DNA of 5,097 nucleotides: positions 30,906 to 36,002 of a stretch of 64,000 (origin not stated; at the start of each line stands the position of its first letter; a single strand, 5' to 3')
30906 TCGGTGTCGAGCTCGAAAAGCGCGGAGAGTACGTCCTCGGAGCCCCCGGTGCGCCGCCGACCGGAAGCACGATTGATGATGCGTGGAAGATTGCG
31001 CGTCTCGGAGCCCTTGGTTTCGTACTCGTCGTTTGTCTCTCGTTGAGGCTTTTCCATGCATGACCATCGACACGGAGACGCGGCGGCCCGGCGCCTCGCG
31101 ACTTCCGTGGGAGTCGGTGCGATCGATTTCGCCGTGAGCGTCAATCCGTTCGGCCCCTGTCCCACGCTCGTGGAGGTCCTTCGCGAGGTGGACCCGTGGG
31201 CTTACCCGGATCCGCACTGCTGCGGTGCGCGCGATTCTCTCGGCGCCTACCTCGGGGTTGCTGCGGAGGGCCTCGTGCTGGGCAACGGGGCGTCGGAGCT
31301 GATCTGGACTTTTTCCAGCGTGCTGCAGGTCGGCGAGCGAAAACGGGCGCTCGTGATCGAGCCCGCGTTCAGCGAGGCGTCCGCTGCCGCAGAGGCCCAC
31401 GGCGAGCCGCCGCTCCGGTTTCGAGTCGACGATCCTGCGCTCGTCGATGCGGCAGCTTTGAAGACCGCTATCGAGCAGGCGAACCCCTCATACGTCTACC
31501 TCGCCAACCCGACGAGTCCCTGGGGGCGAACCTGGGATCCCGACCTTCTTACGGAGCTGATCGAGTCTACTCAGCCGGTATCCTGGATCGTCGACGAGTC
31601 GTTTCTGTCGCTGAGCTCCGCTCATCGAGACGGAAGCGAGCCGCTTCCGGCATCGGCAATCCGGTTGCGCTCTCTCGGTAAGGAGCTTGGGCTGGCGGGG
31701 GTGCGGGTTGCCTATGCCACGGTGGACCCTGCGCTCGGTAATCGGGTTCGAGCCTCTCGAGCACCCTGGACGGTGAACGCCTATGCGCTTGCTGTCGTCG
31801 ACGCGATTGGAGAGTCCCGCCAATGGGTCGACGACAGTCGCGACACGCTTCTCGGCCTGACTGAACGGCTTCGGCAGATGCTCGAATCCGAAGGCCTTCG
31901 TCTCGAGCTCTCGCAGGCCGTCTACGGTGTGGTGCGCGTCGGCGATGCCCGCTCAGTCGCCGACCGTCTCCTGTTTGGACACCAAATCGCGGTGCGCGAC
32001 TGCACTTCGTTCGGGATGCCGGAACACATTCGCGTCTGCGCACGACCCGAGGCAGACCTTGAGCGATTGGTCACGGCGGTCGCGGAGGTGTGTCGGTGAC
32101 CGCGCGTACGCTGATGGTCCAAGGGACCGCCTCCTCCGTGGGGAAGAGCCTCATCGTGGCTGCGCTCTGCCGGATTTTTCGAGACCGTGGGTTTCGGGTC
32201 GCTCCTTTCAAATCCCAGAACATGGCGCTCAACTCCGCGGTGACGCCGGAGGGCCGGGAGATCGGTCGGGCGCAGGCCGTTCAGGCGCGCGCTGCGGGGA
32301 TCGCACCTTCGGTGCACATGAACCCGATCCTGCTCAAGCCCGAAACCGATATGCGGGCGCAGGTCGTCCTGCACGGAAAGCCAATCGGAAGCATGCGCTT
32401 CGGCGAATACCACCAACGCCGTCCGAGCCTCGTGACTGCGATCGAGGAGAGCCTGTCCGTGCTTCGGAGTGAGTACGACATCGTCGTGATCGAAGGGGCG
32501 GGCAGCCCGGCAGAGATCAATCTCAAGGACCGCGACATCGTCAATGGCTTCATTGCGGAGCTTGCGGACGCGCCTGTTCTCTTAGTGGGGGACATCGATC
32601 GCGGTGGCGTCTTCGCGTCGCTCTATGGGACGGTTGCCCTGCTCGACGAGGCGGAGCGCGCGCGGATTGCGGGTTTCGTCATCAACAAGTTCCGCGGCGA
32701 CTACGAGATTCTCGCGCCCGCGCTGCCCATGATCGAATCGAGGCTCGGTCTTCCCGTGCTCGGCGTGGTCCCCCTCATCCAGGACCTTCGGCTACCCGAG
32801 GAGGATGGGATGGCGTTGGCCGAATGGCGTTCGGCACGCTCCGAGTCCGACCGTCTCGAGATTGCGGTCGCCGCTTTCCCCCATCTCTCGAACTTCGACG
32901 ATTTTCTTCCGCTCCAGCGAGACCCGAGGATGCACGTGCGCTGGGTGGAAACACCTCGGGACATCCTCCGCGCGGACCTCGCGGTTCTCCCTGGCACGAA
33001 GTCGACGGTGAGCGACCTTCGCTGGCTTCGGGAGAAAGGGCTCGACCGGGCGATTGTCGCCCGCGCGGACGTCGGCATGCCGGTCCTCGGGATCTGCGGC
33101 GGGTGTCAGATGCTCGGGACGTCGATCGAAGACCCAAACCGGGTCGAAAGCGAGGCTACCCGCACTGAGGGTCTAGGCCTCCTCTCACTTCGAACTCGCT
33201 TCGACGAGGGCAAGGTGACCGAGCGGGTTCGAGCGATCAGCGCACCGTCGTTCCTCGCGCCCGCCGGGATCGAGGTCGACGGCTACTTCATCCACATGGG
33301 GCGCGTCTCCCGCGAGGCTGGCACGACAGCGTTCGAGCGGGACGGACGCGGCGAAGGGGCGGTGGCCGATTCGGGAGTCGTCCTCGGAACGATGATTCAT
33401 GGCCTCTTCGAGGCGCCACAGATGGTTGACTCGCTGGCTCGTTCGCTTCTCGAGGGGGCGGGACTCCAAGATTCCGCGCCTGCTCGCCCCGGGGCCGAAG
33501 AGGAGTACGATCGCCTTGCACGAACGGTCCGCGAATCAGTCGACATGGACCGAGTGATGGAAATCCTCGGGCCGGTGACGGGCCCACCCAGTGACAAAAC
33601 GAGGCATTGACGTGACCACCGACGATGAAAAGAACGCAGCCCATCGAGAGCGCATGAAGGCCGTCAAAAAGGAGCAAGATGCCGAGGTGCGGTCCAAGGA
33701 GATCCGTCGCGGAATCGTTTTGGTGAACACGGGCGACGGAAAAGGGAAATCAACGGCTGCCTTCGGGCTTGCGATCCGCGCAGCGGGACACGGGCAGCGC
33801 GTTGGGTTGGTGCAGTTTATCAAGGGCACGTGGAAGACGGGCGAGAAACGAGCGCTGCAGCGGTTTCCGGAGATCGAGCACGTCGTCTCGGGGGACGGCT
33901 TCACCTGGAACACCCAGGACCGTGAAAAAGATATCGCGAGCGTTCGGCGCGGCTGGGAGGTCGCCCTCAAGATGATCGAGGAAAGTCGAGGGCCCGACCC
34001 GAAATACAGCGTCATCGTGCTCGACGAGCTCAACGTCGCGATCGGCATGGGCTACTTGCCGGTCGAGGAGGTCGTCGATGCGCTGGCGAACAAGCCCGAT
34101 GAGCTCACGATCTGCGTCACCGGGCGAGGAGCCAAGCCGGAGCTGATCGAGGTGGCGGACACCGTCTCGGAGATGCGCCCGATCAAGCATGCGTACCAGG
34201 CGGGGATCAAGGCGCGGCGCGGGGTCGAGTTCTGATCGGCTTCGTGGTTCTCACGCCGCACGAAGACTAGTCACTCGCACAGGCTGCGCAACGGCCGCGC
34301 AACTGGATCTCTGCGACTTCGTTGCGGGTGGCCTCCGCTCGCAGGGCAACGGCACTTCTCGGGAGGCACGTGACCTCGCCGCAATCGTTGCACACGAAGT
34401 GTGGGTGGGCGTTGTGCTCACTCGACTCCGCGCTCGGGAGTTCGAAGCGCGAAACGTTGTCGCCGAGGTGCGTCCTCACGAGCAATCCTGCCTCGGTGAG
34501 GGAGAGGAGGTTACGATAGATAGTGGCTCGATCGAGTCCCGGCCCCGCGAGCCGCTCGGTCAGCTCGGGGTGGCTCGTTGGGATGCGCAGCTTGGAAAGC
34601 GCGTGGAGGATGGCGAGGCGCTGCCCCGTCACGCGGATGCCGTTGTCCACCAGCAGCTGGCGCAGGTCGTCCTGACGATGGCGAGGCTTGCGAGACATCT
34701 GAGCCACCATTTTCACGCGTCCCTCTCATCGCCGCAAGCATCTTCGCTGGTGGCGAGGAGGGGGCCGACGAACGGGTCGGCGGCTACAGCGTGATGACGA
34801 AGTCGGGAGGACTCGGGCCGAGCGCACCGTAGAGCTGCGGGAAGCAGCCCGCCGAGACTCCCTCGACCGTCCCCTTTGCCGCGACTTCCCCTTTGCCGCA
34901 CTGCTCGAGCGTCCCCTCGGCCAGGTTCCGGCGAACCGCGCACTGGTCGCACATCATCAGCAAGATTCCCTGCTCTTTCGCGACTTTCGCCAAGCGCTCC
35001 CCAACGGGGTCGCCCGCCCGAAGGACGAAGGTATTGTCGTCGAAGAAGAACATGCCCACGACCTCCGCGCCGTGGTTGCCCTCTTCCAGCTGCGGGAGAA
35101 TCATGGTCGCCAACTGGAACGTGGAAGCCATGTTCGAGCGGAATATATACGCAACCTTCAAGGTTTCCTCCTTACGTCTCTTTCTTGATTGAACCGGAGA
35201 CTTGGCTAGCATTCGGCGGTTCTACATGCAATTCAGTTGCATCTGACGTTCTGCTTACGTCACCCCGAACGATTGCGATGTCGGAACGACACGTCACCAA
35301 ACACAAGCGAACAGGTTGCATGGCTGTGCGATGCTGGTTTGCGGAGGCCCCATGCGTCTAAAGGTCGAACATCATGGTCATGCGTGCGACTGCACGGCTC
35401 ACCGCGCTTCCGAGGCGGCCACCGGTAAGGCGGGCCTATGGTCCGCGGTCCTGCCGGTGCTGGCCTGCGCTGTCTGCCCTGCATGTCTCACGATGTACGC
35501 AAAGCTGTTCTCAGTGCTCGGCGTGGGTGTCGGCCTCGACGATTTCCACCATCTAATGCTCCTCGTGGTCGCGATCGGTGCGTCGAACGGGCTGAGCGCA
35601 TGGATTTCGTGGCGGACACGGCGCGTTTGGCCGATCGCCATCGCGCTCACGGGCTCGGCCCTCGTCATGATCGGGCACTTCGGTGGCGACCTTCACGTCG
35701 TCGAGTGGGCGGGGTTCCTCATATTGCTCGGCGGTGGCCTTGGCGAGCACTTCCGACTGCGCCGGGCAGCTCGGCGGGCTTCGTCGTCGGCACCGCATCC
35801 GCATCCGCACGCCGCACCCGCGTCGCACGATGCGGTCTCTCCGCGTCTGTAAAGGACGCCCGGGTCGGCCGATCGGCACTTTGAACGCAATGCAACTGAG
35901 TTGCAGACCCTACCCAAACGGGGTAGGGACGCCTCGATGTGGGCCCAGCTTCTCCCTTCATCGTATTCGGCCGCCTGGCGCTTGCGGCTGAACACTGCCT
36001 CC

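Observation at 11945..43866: Recurrent 15-bp palindrome TGCAA-N5-TTGCA in seven promoter regions: candidate Zur-type zinc-starvation regulon spanning 32 kb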

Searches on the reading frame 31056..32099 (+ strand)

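Call 55: search_protein_families(library=pfam, proteins=[window:31056-32099:+], max_evalue=0.001)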
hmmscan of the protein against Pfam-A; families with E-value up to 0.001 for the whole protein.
window:31056-32099:+ (347 aa): 1 family
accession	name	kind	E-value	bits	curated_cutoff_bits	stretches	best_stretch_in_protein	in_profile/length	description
PF00155.27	Aminotran_1_2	-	1.9e-32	113.3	19.7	1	25-341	6-360/361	Aminotransferase class I and II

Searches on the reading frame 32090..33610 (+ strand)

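Call 55: search_protein_families(library=pfam, proteins=[window:32090-33610:+], max_evalue=0.001)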
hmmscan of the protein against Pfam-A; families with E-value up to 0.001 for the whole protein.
window:32090-33610:+ (506 aa): 3 families
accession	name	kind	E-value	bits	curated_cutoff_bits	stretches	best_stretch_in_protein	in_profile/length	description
PF07685.20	GATase_3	-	7e-47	160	27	1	257-443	1-194/196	CobB/CobQ-like glutamine amidotransferase domain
PF01656.29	CbiA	-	8.1e-22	78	25.4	1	8-238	1-121/125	CobQ/CobB/MinD/ParA nucleotide binding domain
PF13500.12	AAA_26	-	3e-18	66.8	27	1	6-234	1-195/198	AAA domain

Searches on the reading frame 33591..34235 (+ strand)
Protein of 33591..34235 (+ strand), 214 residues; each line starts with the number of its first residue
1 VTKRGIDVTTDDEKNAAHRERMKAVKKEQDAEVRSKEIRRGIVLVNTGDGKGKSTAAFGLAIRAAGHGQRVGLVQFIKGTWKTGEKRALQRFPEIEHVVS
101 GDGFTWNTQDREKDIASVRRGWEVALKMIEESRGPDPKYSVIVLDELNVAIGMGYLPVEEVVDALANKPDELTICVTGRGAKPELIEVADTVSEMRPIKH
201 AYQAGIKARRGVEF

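Call 17: search_protein_families(library=pfam, proteins=[window:33591-34235:+], max_evalue=0.01)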
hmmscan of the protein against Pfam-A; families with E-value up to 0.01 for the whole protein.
window:33591-34235:+ (214 aa): 1 family
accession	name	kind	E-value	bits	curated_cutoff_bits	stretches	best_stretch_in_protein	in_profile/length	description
PF02572.21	CobA_CobO_BtuR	-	1.8e-63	214.2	25.7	1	40-214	2-172/172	ATP:corrinoid adenosyltransferase BtuR/CobO/CobP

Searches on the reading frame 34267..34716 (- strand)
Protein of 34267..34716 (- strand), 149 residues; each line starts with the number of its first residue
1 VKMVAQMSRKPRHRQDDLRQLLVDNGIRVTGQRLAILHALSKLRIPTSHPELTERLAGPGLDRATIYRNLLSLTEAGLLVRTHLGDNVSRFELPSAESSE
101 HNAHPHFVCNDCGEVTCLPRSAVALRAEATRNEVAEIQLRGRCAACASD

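Call 17: search_protein_families(library=pfam, proteins=[window:34267-34716:-], max_evalue=0.01)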
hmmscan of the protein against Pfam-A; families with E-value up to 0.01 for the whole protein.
window:34267-34716:- (149 aa): 4 families
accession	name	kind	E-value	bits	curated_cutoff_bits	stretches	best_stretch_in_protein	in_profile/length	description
PF01475.25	FUR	-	9.2e-16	58.5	23.1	1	25-123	2-98/121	Ferric uptake regulator family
PF12840.13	HTH_20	-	0.00098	19.5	27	1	33-80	6-49/51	Helix-turn-helix domain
PF25213.1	HVO_A0261_N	-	0.0035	17.6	35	1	32-82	12-57/86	HVO_A0261 N-terminal domain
PF09339.16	HTH_IclR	-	0.0045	17.2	22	0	34-81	6-50/52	IclR helix-turn-helix domain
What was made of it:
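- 34267..35212 (-): Putative operon: SaoD/DsrE-family gene (34784-35212) and furB (34267-34716, 149 aa), the candidate regulator for B-type boxes. Pfam FUR (call 17).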

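Call 25: search_solved_structures(query=window:34267-34716:-, max_evalue=0.01, show_alignments=2)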
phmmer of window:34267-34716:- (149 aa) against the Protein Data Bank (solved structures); distinct sequences matched with E-value up to 0.01: 18.
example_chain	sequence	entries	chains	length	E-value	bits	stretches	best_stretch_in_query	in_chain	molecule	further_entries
2w57_A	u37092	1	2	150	2e-10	44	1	17-126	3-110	FERRIC UPTAKE REGULATION PROTEIN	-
2fe3_A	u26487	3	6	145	1.4e-09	41.2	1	14-118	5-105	Peroxide operon regulator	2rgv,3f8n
3eyy_A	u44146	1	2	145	1.7e-09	41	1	21-146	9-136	Putative iron uptake regulatory protein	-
8j6w_A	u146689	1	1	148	3.1e-07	33.6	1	22-126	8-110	Ferric uptake regulation protein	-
3mwm_A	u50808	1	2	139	7.7e-07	32.3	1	28-147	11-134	Putative metal uptake regulation protein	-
4raz_A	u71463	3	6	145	8.5e-07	32.2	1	15-106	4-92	DNA-binding transcriptional dual regulator of siderophore biosynthesis and transport(Fur f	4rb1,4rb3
2o03_A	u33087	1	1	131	8.7e-07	32.2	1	26-147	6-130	probable Zinc uptake regulation protein FurB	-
7vo0_G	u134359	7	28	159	1.1e-06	31.8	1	28-147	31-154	Putative metal uptake regulation protein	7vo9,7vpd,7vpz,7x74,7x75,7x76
9ire_A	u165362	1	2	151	1.3e-06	31.7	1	52-118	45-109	Ferric uptake regulation protein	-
6dk4_A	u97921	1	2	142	3.2e-06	30.3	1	17-118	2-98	Ferric uptake regulation protein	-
6h1c_A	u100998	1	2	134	7e-06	29.3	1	25-122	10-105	Ferric uptake regulation protein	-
4ray_A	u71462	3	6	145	1.5e-05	28.2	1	16-106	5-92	DNA-binding transcriptional dual regulator of siderophore biosynthesis and transport(Fur f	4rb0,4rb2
1mzb_A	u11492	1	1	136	2e-05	27.8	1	25-122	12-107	ferric uptake regulation protein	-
6d57_A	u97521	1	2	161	0.00026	24.1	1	19-119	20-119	Ferric uptake regulation protein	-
4ets_A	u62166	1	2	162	0.00027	24.1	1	19-119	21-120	Ferric uptake regulation protein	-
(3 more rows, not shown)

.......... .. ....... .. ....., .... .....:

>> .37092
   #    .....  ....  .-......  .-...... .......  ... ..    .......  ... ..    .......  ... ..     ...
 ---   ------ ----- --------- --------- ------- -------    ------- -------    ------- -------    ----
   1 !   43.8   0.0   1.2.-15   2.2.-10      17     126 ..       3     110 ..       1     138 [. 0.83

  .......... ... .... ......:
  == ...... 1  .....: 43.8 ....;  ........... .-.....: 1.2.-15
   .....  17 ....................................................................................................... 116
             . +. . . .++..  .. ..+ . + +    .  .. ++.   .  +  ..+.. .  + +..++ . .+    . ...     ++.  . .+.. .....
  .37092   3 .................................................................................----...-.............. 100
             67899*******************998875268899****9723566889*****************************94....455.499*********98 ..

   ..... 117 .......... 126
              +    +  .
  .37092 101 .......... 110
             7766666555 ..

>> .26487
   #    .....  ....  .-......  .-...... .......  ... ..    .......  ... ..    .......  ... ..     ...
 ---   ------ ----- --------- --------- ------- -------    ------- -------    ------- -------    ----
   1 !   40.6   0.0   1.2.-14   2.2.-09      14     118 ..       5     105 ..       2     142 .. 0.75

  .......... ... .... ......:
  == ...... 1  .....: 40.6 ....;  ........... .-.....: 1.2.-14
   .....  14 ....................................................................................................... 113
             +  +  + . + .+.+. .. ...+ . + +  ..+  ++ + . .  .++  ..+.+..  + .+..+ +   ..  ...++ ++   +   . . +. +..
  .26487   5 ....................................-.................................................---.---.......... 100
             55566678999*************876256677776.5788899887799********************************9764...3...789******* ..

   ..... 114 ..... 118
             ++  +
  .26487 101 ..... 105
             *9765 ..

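Call 30: search_protein_families(library=ncbifam, proteins=[window:34267-34716:-], max_evalue=0.001)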
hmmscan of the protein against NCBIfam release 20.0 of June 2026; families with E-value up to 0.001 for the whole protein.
window:34267-34716:- (149 aa): 9 families
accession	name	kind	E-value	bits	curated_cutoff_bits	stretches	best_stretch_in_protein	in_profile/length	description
NF052545.1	TransRegPerRClab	equivalog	3e-09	37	180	1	17-121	3-103/138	transcriptional regulator PerR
NF051892.1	TransRegFurBacil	equivalog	4e-09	36.7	220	1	16-117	6-108/149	ferric iron uptake transcriptional regulator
NF006999.0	PRK09462.1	equivalog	1.2e-08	34.7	146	1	19-126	5-110/148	ferric iron uptake transcriptional regulator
NF047406.1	TransRegPerRTherm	equivalog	3.9e-07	30.3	200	1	28-147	5-126/130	manganese-dependent transcriptional regulator PerR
NF045677.1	FeRespRegIrr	equivalog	2.3e-05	24.5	170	1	20-137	2-116/127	Fur family transcriptional regulator Irr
NF045678.1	TransRegIrrA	equivalog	2.6e-05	24.1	150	1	17-127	8-115/138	iron response transcriptional regulator IrrA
NF008646.0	PRK11639.1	equivalog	0.00012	21.8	167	1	20-119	15-113/171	zinc uptake transcriptional repressor Zur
NF047462.1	FUR_perox_PerRA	exception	0.00023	21.7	200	1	19-116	9-102/142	peroxide-responsive transcriptional repressor PerRA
NF051891.1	TransRegFurHelico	equivalog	0.00059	19.7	200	1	16-118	12-111/148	ferric iron uptake transcriptional regulator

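Call 34: find_related_loci(query=window:34267-34716:-, collection=genome_contigs, flank=3500)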
Query window:34267-34716:- (149 aa) in genome_contigs; peptide patterns used: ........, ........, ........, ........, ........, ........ (x = any residue, [..] = any of these).
599 stretches matched a pattern (row limit reached: there are more); 309 encode a relative of the query (tblastn E <= 1e-3); the best 80 are kept; 80 distinct loci.
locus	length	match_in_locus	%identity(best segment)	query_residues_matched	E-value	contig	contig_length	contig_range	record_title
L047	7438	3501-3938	82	5-149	6e-77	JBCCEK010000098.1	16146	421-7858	MAG: Myxococcota bacterium isolate P01_B01_bin.105 k141_1207678_length_16146_cov_174.8369, whole genome shotgun sequence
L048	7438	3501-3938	82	5-149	4e-70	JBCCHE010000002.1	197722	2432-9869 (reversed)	MAG: Myxococcota bacterium isolate P01_B01_bin.6 k141_1647199_length_197722_cov_50.4613, whole genome shotgun sequence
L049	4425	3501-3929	76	6-147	1e-69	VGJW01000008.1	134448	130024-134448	MAG: Candidatus Tanganyikabacteria bacterium isolate K_Offshore_40m_m2_103 K_Offshore_40m_m2_103_Ga0194133_10000175, who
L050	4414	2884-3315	75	4-146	2e-69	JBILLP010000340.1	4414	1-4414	MAG: Bradymonadia bacterium isolate ME2017-08-05_3300034118_group7_bin73 Rohwer_bin1472_scaffold_24189_c1, whole genome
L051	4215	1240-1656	77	6-143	2e-66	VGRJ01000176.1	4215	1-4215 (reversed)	MAG: Deltaproteobacteria bacterium isolate K_DeepCast_35m_m2_009 K_DeepCast_35m_m2_009_Ga0194129_10033710, whole genome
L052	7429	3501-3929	72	6-147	9e-65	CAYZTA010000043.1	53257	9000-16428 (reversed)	MAG TPA_asm: uncultured Sandaracinus sp. isolate binchicken_co322_224 genome assembly, contig: NODE_1134_length_53257_co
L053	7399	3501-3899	74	14-146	1e-64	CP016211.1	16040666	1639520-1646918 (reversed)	Minicystis rosea strain DSM 24000 chromosome, complete genome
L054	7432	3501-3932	69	7-148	8e-61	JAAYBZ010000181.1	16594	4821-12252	MAG: Myxococcales bacterium isolate AS06rmzACSIP_366 310839_AS06, whole genome shotgun sequence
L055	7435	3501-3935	63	4-147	1e-58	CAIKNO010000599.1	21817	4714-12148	MAG: uncultured Sandaracinus sp. isolate KT_bin-1087 genome assembly, contig: bin-1087:599/816, whole genome shotgun seq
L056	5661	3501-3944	64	1-147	6e-59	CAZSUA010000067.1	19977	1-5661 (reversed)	MAG TPA_asm: uncultured Polyangiaceae bacterium isolate SRP128246_co1_448 genome assembly, contig: NODE_5579_length_1997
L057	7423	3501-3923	65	7-146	9e-58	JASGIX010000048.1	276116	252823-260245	MAG: Polyangiaceae bacterium isolate 5N375 JMF-2111-06-0005.ont.bin.375_47, whole genome shotgun sequence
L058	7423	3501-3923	63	7-146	3e-57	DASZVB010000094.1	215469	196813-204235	MAG TPA_asm: Polyangiaceae bacterium isolate SMAG_U6120 k141_558168, whole genome shotgun sequence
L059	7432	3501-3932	61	4-146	3e-56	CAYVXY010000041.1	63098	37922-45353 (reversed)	MAG TPA_asm: uncultured Polyangiaceae bacterium isolate SRP302447_co2_334 genome assembly, contig: NODE_1400_length_6309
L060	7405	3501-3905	64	14-148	8e-56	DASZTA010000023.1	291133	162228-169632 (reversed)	MAG TPA_asm: Polyangiaceae bacterium isolate SMAG_U6064 k141_819675, whole genome shotgun sequence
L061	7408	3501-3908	62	13-148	4e-55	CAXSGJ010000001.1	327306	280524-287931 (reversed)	MAG: uncultured Polyangiaceae bacterium isolate private_X4_metawrap_bin.4 genome assembly, contig: private_X4_metawrap_b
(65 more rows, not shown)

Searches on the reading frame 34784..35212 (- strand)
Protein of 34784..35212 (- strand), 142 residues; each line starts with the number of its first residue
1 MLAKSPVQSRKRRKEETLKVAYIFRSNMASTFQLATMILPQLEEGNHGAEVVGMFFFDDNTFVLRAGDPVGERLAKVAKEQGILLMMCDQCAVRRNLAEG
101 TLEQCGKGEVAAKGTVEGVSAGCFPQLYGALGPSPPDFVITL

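Call 17: search_protein_families(library=pfam, proteins=[window:34784-35212:-], max_evalue=0.01)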
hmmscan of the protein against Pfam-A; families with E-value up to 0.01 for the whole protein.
window:34784-35212:- (142 aa): 1 family
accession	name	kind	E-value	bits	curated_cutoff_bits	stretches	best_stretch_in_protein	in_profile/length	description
PF02635.20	DsrE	-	0.00036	21.1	22.7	1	40-101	31-90/116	DsrE/DsrF-like family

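Call 30: search_protein_families(library=ncbifam, proteins=[window:34784-35212:-], max_evalue=0.001)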
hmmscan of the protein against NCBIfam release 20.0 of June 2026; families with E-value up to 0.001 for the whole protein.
window:34784-35212:- (142 aa): 2 families
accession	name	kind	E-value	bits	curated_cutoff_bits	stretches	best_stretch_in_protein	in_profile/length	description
NF040913.1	DsrE_rel_ELSE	equivalog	5.1e-60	200.7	152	1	18-142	1-125/125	SaoD/DsrE family protein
NF040732.3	DsrE_rel_SaoD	equivalog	6.1e-35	119.6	169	1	18-142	1-110/110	DsrE-related protein SaoD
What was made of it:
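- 34267..35212 (-): NCBIfam NF040913 at 200.7 bits against a cut-off of 152 (call 30).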

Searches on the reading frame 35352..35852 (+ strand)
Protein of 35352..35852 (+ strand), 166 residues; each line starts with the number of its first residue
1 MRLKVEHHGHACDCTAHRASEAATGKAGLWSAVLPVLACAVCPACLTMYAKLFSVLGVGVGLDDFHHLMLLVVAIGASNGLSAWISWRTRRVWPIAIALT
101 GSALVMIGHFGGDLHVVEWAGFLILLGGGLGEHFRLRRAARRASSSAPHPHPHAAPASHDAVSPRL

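Call 17: search_protein_families(library=pfam, proteins=[window:35352-35852:+], max_evalue=0.01)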
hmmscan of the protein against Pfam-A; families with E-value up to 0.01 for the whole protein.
window:35352-35852:+ (166 aa): 1 family
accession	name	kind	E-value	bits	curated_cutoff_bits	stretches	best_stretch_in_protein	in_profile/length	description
PF03203.19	MerC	-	1.3e-05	26.1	27.6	1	26-125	2-99/108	MerC mercury resistance protein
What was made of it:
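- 35352..35852 (+): merC1, a weak MerC-like membrane protein with an N-terminal His/Cys motif. Pfam MerC at 26.1 bits, just under the 27.6 cut-off (call 17).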

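Call 30: search_protein_families(library=ncbifam, proteins=[window:35352-35852:+], max_evalue=0.001)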
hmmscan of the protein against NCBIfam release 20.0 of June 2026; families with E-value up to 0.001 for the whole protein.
window:35352-35852:+ (166 aa): 0 families
